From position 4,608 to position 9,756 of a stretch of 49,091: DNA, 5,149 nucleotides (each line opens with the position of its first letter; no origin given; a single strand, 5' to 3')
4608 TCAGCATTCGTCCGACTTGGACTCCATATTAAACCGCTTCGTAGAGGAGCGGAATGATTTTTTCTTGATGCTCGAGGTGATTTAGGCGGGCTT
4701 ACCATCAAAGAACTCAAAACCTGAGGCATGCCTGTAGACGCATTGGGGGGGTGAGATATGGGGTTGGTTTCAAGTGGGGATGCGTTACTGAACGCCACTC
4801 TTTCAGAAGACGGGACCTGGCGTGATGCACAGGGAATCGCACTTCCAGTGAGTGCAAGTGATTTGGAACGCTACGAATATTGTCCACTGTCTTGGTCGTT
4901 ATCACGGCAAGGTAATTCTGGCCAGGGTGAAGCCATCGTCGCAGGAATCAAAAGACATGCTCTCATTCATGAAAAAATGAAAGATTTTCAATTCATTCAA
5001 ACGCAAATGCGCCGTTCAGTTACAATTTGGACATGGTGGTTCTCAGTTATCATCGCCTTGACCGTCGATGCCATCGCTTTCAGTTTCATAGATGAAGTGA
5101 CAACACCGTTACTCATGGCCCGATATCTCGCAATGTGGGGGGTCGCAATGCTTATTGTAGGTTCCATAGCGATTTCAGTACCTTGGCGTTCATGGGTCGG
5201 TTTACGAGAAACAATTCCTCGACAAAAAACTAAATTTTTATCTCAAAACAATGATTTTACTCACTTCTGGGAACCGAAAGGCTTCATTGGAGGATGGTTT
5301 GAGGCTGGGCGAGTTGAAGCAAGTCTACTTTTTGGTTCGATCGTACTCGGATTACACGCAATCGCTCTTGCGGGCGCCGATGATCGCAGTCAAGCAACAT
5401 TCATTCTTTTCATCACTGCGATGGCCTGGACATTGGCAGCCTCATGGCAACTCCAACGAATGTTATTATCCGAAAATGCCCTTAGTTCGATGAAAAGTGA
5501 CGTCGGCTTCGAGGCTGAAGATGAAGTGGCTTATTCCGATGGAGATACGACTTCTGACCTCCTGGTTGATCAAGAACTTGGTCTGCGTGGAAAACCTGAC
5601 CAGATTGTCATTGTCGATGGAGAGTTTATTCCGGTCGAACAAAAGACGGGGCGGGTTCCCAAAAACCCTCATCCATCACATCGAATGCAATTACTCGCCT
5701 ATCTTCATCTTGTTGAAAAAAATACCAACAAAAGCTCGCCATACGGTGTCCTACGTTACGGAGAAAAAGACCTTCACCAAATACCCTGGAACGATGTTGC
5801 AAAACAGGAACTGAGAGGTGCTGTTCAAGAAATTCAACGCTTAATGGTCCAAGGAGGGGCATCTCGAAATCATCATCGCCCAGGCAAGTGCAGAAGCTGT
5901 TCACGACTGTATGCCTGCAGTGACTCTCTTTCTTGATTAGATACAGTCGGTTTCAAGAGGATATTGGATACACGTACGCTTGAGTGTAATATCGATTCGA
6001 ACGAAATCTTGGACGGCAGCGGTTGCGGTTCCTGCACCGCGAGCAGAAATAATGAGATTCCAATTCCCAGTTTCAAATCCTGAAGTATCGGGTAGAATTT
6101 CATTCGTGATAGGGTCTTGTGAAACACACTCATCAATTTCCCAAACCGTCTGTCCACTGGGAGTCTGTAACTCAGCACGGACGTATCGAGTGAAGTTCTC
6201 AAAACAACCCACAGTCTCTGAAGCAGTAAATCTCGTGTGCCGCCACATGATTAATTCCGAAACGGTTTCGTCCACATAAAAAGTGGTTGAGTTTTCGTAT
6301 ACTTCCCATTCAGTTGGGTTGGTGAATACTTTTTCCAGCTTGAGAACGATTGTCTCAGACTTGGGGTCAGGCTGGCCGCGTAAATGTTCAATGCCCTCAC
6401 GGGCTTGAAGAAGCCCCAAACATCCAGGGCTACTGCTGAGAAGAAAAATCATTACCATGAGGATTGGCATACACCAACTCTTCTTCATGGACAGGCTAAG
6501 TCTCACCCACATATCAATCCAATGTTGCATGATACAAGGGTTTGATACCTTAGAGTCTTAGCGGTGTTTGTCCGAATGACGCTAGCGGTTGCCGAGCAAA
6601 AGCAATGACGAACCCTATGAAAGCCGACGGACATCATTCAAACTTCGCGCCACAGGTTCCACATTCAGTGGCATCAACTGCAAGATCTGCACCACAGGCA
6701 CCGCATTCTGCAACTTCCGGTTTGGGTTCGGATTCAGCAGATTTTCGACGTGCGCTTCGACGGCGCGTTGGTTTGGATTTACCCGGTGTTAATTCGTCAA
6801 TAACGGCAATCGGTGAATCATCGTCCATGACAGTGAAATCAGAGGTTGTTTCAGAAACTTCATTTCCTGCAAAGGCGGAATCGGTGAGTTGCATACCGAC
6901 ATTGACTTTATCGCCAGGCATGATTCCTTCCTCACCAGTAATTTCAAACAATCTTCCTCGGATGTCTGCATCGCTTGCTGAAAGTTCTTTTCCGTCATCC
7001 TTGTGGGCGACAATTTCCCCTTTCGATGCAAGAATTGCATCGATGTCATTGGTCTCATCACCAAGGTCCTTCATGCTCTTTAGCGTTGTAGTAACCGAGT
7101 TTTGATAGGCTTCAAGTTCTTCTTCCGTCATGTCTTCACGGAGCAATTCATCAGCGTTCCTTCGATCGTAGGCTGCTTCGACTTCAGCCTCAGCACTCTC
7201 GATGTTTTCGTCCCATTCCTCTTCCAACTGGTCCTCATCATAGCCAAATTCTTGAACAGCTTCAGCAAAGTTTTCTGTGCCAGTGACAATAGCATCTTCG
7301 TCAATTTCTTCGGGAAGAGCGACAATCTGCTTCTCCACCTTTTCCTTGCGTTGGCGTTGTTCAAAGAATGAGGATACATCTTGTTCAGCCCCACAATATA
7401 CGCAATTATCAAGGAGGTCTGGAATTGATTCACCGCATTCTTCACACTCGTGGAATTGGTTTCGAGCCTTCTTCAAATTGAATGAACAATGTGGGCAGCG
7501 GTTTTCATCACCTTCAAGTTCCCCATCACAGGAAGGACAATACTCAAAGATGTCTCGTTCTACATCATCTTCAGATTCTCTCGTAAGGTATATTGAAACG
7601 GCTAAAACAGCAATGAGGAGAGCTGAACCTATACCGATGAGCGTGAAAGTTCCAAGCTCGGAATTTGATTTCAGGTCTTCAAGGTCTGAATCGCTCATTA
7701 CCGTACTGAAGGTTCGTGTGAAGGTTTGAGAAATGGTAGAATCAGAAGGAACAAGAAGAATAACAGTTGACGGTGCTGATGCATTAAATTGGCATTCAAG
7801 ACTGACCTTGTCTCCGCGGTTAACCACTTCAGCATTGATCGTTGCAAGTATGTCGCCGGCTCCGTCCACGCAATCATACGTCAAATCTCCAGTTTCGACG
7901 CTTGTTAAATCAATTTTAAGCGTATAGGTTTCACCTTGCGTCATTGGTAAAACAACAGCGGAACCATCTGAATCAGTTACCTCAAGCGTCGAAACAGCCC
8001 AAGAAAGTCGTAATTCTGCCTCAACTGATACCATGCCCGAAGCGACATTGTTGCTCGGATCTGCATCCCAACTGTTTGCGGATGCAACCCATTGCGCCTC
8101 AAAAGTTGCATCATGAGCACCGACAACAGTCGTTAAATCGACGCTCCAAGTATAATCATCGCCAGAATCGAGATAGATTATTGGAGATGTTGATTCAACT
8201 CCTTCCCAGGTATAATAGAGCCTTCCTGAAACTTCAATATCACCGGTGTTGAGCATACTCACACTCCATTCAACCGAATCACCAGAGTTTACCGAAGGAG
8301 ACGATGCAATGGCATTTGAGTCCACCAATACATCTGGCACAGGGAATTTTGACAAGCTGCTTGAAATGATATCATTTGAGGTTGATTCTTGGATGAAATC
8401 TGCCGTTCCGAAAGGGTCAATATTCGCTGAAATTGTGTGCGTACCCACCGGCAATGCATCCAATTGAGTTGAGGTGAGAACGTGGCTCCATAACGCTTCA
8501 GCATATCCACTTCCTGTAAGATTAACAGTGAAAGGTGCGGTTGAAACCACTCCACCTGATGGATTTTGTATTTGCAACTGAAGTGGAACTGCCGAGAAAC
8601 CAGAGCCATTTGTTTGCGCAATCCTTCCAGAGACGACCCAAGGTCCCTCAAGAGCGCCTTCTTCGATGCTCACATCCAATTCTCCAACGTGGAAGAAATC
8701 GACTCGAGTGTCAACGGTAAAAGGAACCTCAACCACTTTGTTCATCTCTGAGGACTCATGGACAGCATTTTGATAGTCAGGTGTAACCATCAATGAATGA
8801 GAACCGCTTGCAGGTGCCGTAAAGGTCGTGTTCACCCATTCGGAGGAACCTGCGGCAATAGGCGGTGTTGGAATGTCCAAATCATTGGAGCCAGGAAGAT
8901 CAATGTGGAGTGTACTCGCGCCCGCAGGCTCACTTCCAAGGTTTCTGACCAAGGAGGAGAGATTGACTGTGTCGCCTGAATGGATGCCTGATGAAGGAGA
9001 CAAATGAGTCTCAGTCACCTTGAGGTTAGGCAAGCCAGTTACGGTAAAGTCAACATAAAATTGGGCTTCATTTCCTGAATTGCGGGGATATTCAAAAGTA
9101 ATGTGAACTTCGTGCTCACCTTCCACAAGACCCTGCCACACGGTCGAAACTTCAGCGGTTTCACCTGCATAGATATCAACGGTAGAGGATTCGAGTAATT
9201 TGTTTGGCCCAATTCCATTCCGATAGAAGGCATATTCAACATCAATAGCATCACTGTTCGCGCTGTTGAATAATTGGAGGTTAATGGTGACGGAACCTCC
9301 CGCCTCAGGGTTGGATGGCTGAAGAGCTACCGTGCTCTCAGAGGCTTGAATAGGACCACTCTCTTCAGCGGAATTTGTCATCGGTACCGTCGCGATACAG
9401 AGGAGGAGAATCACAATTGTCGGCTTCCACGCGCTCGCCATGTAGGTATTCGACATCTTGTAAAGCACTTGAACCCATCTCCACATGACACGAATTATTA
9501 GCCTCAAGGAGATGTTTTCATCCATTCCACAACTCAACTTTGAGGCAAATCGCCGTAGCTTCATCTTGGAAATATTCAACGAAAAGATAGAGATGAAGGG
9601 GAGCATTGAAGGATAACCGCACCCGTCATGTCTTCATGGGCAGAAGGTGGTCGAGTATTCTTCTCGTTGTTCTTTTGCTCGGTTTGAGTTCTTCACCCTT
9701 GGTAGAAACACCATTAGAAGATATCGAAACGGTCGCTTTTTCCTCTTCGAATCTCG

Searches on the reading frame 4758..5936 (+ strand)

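Call 85: search_protein_families(library=pfam, proteins=[window:4758-5936:+], max_evalue=0.001)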
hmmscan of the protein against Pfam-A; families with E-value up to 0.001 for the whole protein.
window:4758-5936:+ (392 aa): 2 families
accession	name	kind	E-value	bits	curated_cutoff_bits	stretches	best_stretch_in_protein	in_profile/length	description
PF12705.13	PDDEXK_1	-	1.6e-12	48.4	22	1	256-387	120-246/247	PD-(D/E)XK nuclease superfamily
PF01930.23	Cas_Cas4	-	3.7e-09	37.3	22.7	1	277-387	53-158/160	Domain of unknown function DUF83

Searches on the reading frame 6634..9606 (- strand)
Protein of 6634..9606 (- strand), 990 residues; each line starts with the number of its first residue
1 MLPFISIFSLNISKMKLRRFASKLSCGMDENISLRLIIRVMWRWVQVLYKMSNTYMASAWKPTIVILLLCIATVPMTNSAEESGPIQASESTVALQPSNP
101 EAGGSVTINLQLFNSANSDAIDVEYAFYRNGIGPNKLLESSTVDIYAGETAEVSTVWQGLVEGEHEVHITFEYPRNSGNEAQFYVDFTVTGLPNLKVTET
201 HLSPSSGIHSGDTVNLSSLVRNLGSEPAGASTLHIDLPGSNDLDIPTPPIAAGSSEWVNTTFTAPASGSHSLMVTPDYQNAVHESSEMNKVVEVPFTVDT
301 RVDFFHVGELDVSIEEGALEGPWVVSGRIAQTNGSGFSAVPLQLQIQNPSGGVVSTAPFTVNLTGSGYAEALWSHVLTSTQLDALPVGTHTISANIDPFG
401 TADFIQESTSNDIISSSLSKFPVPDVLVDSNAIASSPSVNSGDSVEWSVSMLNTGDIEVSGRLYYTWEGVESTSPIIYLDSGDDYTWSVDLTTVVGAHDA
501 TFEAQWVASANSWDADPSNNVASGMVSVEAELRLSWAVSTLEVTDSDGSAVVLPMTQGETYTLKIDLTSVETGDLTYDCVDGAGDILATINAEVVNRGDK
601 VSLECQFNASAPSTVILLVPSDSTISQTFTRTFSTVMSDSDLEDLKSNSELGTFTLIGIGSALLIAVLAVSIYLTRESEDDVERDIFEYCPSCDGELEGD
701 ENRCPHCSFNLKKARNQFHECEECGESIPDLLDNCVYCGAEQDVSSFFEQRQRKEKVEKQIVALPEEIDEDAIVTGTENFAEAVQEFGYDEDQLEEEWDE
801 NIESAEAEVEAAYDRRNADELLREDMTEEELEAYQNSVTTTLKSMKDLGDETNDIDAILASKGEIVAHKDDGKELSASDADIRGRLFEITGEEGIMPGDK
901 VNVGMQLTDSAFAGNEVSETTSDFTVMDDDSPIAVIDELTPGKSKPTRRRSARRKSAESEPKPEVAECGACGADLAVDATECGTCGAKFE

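Call 8: search_protein_families(library=pfam, proteins=[window:6634-9606:-], max_evalue=0.001)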
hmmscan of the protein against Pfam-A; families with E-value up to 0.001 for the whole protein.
window:6634-9606:- (990 aa): 4 families
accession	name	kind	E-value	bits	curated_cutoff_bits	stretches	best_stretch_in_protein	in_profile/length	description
PF07705.17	CARDB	-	4.1e-15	56.3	22.7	1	193-292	2-99/101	CARDB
PF12773.13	DZR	-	9.2e-06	26.2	27.3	0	690-739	1-45/45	Double zinc ribbon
PF17032.10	Zn_ribbon_15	-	0.00018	22.7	28.9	0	683-708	48-73/73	zinc-ribbon family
PF01835.25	MG2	-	0.00025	21.8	32.8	0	331-366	25-60/96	MG2 domain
